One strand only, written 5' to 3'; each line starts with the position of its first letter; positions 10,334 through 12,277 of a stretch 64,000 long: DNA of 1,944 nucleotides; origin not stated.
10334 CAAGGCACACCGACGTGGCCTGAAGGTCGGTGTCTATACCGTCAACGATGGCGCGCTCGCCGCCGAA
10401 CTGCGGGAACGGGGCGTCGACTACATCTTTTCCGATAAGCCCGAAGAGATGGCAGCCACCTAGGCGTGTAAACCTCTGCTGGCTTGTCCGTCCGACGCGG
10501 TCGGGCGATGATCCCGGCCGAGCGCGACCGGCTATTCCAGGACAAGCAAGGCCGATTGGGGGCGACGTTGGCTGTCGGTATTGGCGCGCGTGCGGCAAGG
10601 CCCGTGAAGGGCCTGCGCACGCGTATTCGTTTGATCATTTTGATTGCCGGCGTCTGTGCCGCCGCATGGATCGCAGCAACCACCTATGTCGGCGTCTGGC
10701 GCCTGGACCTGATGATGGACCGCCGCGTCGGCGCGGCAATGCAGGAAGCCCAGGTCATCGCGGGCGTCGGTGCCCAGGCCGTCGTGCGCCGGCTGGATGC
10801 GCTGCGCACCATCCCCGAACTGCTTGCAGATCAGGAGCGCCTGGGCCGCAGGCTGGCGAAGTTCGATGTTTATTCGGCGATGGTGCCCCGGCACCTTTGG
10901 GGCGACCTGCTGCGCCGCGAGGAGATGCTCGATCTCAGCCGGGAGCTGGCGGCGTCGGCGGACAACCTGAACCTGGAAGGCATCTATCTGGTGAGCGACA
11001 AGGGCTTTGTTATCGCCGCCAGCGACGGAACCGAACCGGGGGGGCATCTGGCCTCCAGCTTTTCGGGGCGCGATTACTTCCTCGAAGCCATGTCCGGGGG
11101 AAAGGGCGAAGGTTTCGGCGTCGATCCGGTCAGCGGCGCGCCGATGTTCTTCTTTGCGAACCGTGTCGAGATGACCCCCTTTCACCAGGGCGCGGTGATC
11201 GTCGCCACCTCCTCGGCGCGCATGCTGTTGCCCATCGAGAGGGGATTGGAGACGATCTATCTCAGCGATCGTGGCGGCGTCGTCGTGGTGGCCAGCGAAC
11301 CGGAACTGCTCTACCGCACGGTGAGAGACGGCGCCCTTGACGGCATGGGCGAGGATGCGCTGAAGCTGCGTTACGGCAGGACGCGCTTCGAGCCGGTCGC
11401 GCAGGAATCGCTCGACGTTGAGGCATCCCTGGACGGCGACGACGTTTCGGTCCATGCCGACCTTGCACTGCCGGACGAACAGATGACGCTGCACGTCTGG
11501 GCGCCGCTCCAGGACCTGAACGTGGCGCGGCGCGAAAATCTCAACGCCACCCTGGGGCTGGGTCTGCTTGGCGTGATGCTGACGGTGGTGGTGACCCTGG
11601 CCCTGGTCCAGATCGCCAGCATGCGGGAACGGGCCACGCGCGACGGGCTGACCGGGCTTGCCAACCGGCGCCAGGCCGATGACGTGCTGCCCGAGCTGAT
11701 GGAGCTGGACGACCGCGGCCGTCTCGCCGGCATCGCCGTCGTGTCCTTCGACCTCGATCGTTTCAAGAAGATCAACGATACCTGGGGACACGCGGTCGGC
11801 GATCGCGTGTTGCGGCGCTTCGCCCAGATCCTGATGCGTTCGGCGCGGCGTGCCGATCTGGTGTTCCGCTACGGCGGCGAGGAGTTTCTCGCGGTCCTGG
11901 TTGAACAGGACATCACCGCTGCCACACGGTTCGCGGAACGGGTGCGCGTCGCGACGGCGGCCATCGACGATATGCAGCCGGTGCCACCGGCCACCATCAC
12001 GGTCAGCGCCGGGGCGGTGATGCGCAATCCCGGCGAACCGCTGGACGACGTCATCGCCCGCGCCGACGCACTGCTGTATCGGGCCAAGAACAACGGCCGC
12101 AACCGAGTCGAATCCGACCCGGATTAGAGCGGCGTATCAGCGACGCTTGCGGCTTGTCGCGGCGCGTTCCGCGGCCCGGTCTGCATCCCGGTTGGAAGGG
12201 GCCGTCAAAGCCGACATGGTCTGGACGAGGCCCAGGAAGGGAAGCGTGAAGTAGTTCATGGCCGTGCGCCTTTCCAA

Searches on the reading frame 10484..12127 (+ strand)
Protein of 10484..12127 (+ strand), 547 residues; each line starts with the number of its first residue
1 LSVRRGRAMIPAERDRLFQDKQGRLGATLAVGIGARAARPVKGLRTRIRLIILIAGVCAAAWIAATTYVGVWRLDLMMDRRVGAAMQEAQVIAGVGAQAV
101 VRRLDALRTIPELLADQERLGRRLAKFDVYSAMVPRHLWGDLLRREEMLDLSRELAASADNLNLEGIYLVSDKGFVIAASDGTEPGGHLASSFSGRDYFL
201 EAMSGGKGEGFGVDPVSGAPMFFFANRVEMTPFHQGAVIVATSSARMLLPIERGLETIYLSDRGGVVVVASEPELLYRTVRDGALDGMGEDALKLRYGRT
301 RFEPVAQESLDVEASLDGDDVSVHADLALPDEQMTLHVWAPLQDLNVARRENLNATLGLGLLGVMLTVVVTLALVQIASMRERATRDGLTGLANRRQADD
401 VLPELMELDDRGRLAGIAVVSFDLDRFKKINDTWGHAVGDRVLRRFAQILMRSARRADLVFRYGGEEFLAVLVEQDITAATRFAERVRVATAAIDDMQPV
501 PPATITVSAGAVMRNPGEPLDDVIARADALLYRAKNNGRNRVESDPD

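Call 28: search_protein_families(library=pfam, proteins=[window:10484-12127:+], max_evalue=0.0001)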
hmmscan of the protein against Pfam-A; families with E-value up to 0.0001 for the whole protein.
window:10484-12127:+ (547 aa): 3 families
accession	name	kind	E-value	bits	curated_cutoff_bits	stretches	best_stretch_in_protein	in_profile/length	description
PF00990.26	GGDEF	-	3.2e-39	134.7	23.8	1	384-541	1-161/161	Diguanylate cyclase, GGDEF domain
PF22335.1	Cas10-Cmr2_palm2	-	9.5e-06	26.2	27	1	441-542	33-132/133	Cas10/Cmr2, second palm domain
PF02743.24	dCache_1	-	4.8e-05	23.5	45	0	84-225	6-132/240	Cache domain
